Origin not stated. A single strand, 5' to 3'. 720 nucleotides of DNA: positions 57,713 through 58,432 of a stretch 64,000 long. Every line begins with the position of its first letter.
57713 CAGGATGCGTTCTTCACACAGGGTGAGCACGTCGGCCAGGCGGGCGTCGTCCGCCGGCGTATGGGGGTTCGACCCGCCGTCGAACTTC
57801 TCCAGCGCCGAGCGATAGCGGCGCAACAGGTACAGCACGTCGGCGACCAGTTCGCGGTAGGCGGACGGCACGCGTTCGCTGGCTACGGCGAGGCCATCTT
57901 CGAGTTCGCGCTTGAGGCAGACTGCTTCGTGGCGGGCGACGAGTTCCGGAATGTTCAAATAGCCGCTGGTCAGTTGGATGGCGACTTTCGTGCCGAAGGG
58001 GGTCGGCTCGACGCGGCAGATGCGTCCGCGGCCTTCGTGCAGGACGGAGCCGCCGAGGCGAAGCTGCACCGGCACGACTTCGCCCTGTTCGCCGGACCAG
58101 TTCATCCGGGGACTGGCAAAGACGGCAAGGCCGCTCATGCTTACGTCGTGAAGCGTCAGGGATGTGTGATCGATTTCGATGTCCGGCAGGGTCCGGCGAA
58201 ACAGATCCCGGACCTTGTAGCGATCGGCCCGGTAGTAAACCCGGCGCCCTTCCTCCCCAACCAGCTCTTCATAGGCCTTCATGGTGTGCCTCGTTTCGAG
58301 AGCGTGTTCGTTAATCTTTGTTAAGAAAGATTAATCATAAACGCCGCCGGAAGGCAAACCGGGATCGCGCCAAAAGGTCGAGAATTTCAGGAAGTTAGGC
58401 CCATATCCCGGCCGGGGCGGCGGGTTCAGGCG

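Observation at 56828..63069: c-di-GMP-type PilZ receptor fused to a SAM methyltransferase, directly downstream of a nine-PAS hybrid kinase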

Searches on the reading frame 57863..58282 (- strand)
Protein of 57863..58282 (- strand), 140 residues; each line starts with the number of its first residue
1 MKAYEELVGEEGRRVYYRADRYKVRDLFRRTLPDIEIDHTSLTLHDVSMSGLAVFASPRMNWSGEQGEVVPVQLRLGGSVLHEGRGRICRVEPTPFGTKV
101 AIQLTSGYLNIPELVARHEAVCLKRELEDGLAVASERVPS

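Call 29: search_solved_structures(query=A2, max_evalue=10, show_alignments=4)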
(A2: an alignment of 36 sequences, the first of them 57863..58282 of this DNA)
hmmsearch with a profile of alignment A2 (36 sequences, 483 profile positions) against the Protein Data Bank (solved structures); distinct sequences matched with E-value up to 10: 9.
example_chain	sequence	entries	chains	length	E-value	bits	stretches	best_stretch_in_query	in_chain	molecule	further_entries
4r6w_A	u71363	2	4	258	0.035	16.2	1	385-438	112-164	Phosphoethanolamine N-methyltransferase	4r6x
3ujd_A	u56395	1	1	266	0.051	15.6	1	385-438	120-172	Phosphoethanolamine N-methyltransferase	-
3uj6_A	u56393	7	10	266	0.051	15.6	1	385-438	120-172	Phosphoethanolamine N-methyltransferase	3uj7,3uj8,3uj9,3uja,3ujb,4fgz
8fjg_A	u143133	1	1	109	0.11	14.6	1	126-199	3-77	H12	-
6jbx_A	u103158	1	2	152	0.15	14.1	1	26-135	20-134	Fatty acid biosynthesis transcriptional regulator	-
3ujc_A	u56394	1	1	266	0.16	14.1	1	385-438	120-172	Phosphoethanolamine N-methyltransferase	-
5y6g_A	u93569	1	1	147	0.22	13.6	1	41-139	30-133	Flagellar brake protein YcgR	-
5y6f_A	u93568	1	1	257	0.88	11.6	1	41-139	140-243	Flagellar brake protein YcgR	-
9sls_A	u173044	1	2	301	1.6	10.7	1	382-424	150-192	Methyltransferase type 12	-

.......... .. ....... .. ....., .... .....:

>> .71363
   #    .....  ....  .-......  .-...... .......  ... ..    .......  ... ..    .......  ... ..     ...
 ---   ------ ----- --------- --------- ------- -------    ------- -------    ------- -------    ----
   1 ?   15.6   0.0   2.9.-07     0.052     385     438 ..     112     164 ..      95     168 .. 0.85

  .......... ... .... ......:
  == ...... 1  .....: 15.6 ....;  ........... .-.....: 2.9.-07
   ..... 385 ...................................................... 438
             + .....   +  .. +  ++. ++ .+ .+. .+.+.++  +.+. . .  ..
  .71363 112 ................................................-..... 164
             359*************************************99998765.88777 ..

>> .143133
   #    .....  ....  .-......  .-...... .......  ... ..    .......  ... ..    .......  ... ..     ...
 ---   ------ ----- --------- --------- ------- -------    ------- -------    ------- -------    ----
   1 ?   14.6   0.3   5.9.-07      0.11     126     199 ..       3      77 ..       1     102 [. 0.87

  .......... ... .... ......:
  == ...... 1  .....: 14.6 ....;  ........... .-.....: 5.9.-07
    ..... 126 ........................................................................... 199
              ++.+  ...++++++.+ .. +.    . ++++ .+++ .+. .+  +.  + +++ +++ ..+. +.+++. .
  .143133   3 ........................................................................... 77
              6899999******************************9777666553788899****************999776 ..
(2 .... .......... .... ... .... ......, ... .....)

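Call 33: predict_structure(alignment_id=A2)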
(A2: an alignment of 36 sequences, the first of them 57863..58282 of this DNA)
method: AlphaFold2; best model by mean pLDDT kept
length: 140 residues; sequences in the alignment: 36
mean_pLDDT: 86.1   pTM: 0.72
mean pLDDT of the five models: 86.1, 85.9, 85.6, 83.7, 82.7
residues with pLDDT >= 90: 90; 70-90: 29; 50-70: 15; < 50: 6
segments of 3 or more residues with pLDDT < 50: 1-3
pLDDT, mean of each block of 10 residues (from residue 1): 44 63 92 94 95 92 91 94 96 93 94 95 89 73
secondary structure, 60 per line:
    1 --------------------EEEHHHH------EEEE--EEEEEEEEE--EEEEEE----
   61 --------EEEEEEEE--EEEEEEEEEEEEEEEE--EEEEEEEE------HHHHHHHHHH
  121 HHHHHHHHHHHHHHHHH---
elements in order: E21-23 H24-27 E34-37 E40-48 E51-56 E69-76 E79-94 E97-104 H111-137

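Call 37: fold_search(model_id=the predicted structure, library=pdb)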
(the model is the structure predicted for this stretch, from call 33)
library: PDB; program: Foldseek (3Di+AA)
matches with E <= 10: 572; with E <= 0.001: 4
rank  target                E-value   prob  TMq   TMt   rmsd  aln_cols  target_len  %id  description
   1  5vx6_A                2.2e-04  1.00  0.52  0.36   6.0       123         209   15  Structure of Bacillus subtilis Inhibitor of motility (MotI/DgrA) (released 2017-11-22)
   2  5vx6_B                2.9e-04  1.00  0.53  0.37   5.7       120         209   16  Structure of Bacillus subtilis Inhibitor of motility (MotI/DgrA) (released 2017-11-22)
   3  4q63                  8.1e-04  1.00  0.43  0.61   7.1       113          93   14  Crystal Structure of Legionella Uncharacterized Protein Lpg0364 (released 2014-05-07)
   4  9fnn_A                8.6e-04  1.00  0.46  0.09   4.3       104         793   20  Cryo-EM structure of the c-di-GMP-saturated 'crown'less Bcs macrocomplex for cellulose secretion in E. coli (released 2024-10-16)
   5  4rt1_B                1.6e-03  1.00  0.49  0.61   5.5       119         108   15  Structure of the Alg44 PilZ domain (R95A mutant) from Pseudomonas aeruginosa PAO1 in complex with c-di-GMP (released 2015-04-08)
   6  4xrn_B                1.6e-03  1.00  0.48  0.62   4.7       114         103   17  Pilz domain with c-di-gmp of a protein from Pseudomonas aeruginosa (released 2016-02-03)
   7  4p00_A                1.7e-03  1.00  0.42  0.10   4.4        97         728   24  Bacterial Cellulose Synthase in complex with cyclic-di-GMP and UDP (released 2014-04-09)
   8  5y6f                  1.8e-03  1.00  0.49  0.32   7.1       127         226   12  Crystal structure of YcgR in complex with c-di-GMP from Escherichia coli (released 2018-07-18)
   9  4xrn_A                2.3e-03  1.00  0.48  0.63   4.6       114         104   17  Pilz domain with c-di-gmp of a protein from Pseudomonas aeruginosa (released 2016-02-03)
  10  2rde_A                2.7e-03  1.00  0.44  0.30   4.2        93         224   16  Crystal structure of VCA0042 complexed with c-di-GMP (released 2007-10-30)
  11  4rt0_C                2.7e-03  1.00  0.47  0.60   4.5       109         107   16  Structure of the Alg44 PilZ domain from Pseudomonas aeruginosa PAO1 in complex with c-di-GMP (released 2015-04-08)
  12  4hg6_A                2.8e-03  1.00  0.40  0.10   4.8        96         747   23  Structure of a cellulose synthase - cellulose translocation intermediate (released 2012-12-19)
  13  5ej1_A                3.0e-03  1.00  0.41  0.10   5.5       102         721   19  Pre-translocation state of bacterial cellulose synthase (released 2016-03-30)
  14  5y6g                  3.3e-03  1.00  0.48  0.51   7.0       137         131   12  PilZ domain with c-di-GMP of YcgR from Escherichia coli (released 2018-07-18)
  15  4xrn_C                3.5e-03  1.00  0.48  0.61   5.6       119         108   16  Pilz domain with c-di-gmp of a protein from Pseudomonas aeruginosa (released 2016-02-03)
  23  5y4r_D                6.4e-03  1.00  0.47  0.54  14.1       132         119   20  Structure of a methyltransferase complex (released 2017-11-29)
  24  5xly_B                7.5e-03  1.00  0.44  0.50  14.3       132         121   21  Crystal structure of CheR1 in complex with c-di-GMP-bound MapZ (released 2017-08-23)
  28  5y4r_C                1.6e-02  1.00  0.45  0.52   7.8       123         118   19  Structure of a methyltransferase complex (released 2017-11-29)
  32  1ywu_MODEL_1_A        2.9e-02  1.00  0.46  0.51   4.1        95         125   23  Solution NMR structure of Pseudomonas Aeruginosa protein PA4608. Northeast Structural Genomics target PaT7 (released 2005-03-29)
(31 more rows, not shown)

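Call 58: search_solved_structures(query=A4, max_evalue=10, show_alignments=5)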
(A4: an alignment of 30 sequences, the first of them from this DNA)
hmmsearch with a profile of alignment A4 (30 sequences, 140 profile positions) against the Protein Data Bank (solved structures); distinct sequences matched with E-value up to 10: 1.
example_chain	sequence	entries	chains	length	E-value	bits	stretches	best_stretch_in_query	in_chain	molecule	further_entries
5xg2_A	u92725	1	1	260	0.23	14.6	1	73-121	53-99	Chromosome partition protein Smc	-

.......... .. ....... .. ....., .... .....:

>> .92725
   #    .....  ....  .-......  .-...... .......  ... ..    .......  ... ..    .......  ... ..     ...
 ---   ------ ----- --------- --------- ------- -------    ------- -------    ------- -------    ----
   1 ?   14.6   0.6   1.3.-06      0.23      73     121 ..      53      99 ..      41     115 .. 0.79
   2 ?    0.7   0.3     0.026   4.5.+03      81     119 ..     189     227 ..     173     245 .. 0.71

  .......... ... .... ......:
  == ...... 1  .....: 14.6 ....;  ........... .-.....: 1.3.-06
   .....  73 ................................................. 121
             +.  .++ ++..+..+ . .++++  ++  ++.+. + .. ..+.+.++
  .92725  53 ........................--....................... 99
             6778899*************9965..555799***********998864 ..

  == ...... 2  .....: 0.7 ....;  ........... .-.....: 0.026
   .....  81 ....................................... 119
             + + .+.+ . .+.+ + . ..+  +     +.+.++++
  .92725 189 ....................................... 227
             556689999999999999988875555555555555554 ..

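Call 59: search_protein_families(library=pfam, alignment_id=A4, max_evalue=0.01)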
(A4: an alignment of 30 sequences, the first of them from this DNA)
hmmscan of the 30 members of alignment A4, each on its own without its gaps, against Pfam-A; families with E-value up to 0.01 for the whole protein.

A. member 1, seq(140 aa): 1 family
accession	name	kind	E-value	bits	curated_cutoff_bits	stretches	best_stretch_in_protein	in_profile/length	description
PF07238.19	PilZ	-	0.00013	22.7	22.5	1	22-103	8-84/102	PilZ domain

B. families by the number of members that match (of 30 scanned): 2 families
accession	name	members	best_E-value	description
PF07238.19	PilZ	25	1e-08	PilZ domain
PF03454.20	MoeA_C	1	0.00074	MoeA C-terminal region (domain IV)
